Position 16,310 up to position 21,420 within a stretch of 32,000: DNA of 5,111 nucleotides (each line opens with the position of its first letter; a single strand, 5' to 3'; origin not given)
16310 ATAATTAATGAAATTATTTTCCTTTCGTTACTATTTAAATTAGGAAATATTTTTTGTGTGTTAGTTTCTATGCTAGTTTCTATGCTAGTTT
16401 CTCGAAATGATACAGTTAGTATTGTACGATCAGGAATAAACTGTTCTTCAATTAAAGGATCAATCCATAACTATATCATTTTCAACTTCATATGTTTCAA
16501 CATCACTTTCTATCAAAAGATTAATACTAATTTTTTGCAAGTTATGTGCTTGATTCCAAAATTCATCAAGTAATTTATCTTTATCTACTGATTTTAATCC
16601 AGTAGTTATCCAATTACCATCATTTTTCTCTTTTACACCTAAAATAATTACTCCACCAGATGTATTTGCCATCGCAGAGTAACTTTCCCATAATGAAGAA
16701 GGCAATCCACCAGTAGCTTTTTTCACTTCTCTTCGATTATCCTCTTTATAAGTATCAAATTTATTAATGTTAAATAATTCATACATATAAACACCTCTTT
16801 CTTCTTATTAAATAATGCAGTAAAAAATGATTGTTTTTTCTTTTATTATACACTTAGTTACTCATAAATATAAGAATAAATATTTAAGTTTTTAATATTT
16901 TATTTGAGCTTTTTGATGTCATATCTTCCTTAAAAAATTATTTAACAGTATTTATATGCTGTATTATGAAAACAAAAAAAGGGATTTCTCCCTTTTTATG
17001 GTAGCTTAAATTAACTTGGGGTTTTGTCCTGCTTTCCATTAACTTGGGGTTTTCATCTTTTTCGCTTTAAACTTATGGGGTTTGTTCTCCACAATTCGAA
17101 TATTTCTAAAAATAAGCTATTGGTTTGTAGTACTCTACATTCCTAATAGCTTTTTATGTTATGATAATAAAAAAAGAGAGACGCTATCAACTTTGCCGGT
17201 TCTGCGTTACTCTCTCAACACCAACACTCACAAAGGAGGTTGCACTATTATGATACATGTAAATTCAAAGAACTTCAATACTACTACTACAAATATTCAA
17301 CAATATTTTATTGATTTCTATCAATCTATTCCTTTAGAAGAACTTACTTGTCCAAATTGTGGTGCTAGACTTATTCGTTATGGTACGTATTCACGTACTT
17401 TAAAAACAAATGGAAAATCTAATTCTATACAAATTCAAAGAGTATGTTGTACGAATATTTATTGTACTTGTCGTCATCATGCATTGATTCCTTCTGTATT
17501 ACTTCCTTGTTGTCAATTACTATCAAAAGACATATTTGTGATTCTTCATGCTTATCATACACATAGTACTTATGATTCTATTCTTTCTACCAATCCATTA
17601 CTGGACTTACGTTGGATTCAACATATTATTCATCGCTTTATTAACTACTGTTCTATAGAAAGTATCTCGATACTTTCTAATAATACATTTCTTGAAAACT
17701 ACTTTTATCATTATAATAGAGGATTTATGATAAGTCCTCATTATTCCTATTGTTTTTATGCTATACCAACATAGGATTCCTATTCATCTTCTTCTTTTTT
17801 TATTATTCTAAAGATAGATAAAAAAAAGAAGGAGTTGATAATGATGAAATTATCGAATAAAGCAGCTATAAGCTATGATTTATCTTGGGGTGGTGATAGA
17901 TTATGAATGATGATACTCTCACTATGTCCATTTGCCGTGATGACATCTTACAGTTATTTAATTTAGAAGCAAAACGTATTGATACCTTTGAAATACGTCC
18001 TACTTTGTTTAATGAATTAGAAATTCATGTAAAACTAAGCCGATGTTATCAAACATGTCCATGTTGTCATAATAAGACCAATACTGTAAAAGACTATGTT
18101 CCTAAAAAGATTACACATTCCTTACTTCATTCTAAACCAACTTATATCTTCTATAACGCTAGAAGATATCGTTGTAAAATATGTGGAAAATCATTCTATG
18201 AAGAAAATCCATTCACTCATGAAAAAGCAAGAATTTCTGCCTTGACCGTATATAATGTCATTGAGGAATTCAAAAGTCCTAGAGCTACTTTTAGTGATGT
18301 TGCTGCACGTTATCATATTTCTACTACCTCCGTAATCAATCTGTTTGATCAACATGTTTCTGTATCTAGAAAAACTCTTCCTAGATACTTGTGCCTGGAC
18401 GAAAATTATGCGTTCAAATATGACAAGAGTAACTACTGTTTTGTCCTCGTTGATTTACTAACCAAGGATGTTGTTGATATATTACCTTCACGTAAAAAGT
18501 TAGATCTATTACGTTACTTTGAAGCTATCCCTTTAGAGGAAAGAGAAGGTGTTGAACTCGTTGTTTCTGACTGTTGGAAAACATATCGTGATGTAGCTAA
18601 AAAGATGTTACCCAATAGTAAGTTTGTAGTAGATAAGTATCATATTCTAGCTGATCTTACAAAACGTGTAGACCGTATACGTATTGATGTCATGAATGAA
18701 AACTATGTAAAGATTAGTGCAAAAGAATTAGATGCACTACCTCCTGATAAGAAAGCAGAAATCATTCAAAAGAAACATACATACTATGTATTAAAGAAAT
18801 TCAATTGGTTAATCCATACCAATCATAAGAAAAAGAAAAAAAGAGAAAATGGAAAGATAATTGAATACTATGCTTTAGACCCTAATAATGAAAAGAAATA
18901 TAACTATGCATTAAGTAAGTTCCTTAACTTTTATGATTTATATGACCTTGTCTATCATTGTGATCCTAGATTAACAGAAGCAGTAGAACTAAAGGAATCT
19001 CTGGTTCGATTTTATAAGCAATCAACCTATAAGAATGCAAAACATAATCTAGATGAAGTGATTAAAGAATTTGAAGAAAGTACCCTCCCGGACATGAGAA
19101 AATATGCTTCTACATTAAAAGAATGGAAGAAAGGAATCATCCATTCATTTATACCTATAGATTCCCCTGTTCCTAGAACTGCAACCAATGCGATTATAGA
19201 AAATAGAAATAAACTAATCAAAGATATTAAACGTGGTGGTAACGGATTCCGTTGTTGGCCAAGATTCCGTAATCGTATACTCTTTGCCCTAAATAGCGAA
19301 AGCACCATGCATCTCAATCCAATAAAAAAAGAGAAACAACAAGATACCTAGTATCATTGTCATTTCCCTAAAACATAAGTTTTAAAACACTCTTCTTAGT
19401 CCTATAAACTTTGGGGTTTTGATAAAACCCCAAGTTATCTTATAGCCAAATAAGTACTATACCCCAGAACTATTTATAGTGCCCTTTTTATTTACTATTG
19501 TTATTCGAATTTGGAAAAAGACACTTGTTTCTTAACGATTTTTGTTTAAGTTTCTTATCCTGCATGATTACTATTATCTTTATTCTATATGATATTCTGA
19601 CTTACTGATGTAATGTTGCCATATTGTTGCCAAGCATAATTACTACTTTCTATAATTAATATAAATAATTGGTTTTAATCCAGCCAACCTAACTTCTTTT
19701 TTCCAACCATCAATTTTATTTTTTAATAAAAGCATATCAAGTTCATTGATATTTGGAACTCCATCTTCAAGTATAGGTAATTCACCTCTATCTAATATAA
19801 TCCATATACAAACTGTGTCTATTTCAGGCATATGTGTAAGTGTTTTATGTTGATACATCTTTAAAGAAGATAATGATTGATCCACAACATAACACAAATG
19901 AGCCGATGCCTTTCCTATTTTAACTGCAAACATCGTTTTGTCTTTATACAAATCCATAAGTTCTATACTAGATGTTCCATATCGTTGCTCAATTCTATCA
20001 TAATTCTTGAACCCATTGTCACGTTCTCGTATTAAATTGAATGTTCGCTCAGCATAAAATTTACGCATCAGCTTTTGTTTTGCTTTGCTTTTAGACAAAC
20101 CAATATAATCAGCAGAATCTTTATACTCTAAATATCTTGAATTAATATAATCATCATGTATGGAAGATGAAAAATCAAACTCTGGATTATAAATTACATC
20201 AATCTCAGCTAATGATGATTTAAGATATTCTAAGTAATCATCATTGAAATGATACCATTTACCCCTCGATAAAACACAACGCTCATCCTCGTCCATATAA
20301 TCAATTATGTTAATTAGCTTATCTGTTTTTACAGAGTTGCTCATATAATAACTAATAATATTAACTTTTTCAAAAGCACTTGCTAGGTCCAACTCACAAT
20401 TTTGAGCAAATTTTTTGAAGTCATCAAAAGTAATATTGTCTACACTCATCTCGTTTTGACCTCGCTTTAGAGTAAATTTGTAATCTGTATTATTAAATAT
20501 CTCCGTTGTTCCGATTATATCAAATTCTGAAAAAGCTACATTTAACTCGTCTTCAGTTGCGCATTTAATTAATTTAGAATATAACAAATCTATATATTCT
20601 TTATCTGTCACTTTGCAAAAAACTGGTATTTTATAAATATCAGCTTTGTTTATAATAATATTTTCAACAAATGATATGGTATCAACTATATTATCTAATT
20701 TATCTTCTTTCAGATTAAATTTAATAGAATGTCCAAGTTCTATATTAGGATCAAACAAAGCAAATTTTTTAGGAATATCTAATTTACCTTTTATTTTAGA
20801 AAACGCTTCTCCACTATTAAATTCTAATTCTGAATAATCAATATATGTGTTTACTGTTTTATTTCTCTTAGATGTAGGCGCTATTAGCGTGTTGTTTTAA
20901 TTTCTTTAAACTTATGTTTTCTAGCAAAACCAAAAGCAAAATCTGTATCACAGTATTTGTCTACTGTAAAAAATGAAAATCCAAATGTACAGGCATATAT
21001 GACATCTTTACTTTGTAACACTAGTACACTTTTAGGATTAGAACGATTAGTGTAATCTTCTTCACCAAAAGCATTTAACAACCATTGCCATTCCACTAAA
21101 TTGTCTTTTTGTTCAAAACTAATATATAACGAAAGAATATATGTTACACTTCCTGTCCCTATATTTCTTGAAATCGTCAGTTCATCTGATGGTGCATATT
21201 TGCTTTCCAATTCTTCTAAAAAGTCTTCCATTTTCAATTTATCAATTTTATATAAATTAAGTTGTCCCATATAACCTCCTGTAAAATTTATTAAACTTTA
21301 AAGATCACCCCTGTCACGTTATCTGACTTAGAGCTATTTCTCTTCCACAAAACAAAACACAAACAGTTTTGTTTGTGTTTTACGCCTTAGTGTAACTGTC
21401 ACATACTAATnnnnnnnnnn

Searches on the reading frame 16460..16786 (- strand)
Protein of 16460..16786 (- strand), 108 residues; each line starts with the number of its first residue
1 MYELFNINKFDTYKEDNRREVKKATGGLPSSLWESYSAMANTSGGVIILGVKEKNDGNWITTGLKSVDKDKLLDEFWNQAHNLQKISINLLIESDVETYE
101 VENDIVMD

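Call 7: search_protein_families(library=pfam, proteins=[window:16460-16786:-], max_evalue=0.001)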
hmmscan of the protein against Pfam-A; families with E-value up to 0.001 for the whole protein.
window:16460-16786:- (108 aa): 1 family
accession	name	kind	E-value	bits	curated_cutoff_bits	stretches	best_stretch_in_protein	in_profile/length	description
PF04326.19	SLFN_AlbA_2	-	2.7e-09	38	25.3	1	15-104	1-83/118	Schlafen, AlbA_2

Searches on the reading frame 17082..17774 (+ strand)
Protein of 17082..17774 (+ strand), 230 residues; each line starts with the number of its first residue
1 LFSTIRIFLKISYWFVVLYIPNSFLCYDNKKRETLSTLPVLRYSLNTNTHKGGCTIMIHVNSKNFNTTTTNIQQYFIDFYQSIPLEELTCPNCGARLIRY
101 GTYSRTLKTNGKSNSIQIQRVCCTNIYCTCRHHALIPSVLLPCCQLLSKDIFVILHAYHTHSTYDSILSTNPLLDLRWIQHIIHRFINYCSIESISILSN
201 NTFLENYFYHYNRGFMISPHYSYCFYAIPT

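Call 7: search_protein_families(library=pfam, proteins=[window:17082-17774:+], max_evalue=0.001)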
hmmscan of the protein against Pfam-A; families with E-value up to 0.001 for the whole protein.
window:17082-17774:+ (230 aa): 1 family
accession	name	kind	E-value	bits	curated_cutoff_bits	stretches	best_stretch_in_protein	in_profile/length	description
PF20020.4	DUF6431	-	6.2e-08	32.8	26.6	1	90-158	1-67/82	Domain of unknown function (DUF6431)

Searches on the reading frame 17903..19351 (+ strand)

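Call 7: search_protein_families(library=pfam, proteins=[window:17903-19351:+], max_evalue=0.001)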
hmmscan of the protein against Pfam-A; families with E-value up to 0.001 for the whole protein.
window:17903-19351:+ (482 aa): 3 families
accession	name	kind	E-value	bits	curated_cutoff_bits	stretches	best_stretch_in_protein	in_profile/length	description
PF01610.23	DDE_Tnp_ISL3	-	2.7e-43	148.9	23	1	163-459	1-240/240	Transposase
PF14690.11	Zn_ribbon_ISL3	-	3.3e-09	37.4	25.5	1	50-94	3-47/47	zinc-finger of transposase IS204/IS1001/IS1096/IS1165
PF13542.12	HTH_Tnp_ISL3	-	1.9e-06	27.6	27.4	1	100-152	1-51/51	Helix-turn-helix domain of transposase family ISL3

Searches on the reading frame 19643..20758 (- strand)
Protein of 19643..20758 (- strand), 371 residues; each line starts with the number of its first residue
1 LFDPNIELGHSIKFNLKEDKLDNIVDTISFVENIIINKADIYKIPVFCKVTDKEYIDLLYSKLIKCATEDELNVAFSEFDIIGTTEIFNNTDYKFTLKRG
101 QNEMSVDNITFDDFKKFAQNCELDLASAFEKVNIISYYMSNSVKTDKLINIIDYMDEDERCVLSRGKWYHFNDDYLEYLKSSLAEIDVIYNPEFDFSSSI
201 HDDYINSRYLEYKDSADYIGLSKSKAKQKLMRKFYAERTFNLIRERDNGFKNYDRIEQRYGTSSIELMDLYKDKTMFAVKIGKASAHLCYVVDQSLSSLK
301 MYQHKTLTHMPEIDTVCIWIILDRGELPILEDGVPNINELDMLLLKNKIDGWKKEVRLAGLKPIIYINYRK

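Call 7: search_protein_families(library=pfam, proteins=[window:19643-20758:-], max_evalue=0.001)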
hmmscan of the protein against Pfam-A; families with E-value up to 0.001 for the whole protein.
window:19643-20758:- (371 aa): 1 family
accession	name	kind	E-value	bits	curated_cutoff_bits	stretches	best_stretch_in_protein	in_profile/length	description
PF19614.4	DUF6119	-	7.1e-13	48.5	27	1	10-304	178-449/524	Family of unknown function (DUF6119)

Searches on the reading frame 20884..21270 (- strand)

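Call 8: search_protein_families(library=pfam, proteins=[window:20884-21270:-], max_evalue=0.001)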
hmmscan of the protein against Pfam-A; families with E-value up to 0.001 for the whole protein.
window:20884-21270:- (128 aa): 1 family
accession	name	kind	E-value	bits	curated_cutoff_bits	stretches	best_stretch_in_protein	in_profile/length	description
PF19614.4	DUF6119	-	0.00044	19.5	27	1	15-113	14-109/524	Family of unknown function (DUF6119)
